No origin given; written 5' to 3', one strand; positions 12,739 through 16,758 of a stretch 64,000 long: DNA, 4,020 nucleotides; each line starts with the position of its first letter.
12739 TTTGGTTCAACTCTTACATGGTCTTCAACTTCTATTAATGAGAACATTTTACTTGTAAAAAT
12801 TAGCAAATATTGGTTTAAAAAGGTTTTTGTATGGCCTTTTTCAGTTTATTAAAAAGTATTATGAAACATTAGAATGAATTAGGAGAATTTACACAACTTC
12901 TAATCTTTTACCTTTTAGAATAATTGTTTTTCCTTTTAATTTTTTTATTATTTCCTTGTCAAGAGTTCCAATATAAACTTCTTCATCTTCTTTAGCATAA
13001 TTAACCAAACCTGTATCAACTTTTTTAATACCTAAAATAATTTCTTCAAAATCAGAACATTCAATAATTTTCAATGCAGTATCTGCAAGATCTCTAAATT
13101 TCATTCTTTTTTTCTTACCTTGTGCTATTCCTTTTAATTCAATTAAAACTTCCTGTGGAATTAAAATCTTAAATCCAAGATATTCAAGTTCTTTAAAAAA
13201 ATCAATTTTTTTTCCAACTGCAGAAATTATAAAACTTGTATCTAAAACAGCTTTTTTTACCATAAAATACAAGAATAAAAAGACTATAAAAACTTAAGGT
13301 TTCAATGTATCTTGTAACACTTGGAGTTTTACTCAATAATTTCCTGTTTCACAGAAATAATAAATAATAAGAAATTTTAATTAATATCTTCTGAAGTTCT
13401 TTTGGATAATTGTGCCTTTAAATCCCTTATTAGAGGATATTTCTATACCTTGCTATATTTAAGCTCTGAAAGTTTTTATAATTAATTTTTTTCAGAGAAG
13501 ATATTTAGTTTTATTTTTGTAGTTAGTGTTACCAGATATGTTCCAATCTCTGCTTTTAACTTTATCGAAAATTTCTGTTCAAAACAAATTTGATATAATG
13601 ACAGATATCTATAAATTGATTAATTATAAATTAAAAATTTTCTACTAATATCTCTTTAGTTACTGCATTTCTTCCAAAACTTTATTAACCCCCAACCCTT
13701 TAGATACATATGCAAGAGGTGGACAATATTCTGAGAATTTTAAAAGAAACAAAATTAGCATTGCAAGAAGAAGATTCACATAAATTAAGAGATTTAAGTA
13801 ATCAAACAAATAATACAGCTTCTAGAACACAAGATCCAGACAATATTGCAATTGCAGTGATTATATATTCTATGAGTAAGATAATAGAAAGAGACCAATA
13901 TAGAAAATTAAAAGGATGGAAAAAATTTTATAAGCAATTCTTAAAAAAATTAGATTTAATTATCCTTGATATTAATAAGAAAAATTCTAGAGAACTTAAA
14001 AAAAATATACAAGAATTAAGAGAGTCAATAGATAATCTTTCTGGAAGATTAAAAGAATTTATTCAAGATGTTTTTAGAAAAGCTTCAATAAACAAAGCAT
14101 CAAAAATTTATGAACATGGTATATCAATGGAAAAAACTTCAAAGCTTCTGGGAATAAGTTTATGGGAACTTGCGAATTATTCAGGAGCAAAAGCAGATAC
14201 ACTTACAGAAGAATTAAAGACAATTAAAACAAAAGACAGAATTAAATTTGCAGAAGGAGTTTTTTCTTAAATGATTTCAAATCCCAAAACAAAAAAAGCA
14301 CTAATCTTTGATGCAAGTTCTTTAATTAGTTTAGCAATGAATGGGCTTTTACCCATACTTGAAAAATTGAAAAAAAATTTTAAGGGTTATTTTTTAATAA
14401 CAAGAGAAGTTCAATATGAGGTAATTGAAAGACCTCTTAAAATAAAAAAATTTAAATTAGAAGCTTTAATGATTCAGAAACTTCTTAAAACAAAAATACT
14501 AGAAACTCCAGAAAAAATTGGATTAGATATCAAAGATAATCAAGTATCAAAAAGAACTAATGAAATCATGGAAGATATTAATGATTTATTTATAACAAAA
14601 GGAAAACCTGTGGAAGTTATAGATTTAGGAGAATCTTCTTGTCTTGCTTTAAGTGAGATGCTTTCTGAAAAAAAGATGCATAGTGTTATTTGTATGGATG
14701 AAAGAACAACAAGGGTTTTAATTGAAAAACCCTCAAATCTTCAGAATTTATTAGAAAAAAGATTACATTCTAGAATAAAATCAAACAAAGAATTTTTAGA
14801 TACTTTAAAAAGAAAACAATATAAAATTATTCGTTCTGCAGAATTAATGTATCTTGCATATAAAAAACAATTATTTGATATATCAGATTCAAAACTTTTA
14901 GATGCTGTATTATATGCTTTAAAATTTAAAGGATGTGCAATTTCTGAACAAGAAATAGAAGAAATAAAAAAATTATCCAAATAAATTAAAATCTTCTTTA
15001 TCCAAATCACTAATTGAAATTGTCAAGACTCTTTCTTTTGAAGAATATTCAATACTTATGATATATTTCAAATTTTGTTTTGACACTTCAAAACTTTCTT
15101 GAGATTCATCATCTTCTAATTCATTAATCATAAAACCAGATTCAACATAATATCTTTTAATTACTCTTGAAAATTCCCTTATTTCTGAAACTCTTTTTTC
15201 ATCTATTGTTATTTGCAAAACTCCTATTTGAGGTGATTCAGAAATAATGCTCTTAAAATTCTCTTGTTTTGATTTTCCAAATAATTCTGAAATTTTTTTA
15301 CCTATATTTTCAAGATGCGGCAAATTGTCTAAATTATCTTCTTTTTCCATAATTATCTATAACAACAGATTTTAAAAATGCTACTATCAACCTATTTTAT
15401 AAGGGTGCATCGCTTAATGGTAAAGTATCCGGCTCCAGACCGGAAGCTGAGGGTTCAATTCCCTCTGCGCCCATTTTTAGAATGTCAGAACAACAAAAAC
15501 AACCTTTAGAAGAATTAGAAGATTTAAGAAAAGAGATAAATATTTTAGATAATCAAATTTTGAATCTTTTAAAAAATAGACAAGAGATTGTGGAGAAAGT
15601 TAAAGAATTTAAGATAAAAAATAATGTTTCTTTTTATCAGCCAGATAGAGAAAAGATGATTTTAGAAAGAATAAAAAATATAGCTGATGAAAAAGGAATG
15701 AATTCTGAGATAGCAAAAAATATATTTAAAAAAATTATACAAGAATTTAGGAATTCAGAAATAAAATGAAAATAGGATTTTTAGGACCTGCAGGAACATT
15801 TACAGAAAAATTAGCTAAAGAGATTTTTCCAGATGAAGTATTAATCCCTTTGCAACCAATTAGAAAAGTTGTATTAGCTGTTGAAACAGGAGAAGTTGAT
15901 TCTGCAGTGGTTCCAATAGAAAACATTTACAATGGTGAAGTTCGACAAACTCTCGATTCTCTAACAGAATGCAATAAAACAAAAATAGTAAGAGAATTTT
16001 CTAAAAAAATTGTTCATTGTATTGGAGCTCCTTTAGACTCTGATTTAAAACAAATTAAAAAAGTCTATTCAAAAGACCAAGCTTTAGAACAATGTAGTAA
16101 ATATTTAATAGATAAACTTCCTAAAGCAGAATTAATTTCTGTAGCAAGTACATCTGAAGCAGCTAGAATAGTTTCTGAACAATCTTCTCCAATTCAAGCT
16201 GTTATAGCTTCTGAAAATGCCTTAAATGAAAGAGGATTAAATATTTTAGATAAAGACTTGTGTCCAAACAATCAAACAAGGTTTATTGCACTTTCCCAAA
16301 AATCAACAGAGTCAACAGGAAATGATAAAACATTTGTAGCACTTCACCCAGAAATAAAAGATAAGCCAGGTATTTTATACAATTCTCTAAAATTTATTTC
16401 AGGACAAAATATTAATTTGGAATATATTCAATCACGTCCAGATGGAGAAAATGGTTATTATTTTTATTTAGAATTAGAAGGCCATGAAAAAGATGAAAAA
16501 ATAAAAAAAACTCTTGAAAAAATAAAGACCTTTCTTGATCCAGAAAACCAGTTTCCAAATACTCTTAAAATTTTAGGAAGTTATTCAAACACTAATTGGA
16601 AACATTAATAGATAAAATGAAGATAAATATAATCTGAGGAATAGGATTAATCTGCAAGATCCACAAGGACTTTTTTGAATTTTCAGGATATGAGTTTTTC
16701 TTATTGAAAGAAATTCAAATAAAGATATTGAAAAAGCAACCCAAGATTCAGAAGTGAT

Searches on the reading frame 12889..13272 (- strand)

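Call 88: search_protein_families(library=pfam, proteins=[window:12889-13272:-], max_evalue=0.001)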
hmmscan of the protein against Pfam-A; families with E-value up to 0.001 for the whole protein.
window:12889-13272:- (127 aa): 2 families
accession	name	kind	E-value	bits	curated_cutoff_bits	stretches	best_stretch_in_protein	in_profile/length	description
PF18477.7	PIN_9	-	4.8e-08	33.7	26.3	1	9-117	2-108/116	PIN like domain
PF13638.12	PIN_4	-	0.00026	21.7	21.9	1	9-85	2-75/132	PIN domain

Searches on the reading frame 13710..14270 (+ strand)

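Call 10: search_protein_families(library=pfam, proteins=[window:13710-14270:+], max_evalue=0.01)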
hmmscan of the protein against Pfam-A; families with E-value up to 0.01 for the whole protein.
window:13710-14270:+ (186 aa): 1 family
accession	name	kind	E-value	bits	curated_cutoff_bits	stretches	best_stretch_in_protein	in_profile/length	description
PF08397.16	IMD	-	0.006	16.5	26.2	1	76-129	116-172/219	IRSp53/MIM homology domain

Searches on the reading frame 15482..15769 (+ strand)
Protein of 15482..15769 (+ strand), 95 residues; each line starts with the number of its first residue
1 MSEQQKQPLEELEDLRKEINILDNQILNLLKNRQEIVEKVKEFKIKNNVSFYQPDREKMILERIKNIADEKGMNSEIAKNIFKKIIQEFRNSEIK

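Call 10: search_protein_families(library=pfam, proteins=[window:15482-15769:+], max_evalue=0.01)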
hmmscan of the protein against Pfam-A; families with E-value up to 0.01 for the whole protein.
window:15482-15769:+ (95 aa): 2 families
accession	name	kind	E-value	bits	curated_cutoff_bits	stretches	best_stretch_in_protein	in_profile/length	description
PF01817.26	CM_2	-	1.6e-21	76.8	27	1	15-93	1-79/80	Chorismate mutase type II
PF20223.3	DUF6582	-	0.0018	19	27.3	0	40-74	45-79/83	Family of unknown function (DUF6582)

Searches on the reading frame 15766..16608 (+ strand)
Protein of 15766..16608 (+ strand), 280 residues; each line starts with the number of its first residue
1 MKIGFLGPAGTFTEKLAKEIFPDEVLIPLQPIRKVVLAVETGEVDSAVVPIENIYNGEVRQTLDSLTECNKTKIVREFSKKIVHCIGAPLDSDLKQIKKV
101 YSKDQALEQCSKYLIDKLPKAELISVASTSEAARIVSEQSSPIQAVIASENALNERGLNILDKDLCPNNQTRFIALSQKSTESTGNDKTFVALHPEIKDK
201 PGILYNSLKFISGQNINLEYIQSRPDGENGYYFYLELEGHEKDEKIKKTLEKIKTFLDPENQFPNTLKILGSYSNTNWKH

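Call 10: search_protein_families(library=pfam, proteins=[window:15766-16608:+], max_evalue=0.01)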
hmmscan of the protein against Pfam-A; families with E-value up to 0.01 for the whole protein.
window:15766-16608:+ (280 aa): 3 families
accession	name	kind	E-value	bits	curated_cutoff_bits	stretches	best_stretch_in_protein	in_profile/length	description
PF00800.23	PDT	-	6.6e-52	176.4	25.2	1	3-180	1-180/181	Prephenate dehydratase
PF01842.31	ACT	-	5.5e-08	32.9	27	1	198-253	8-64/66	ACT domain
PF22629.2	ACT_AHAS_ss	-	9.6e-05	22.9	27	1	198-255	6-64/67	AHAS small subunit-like ACT domain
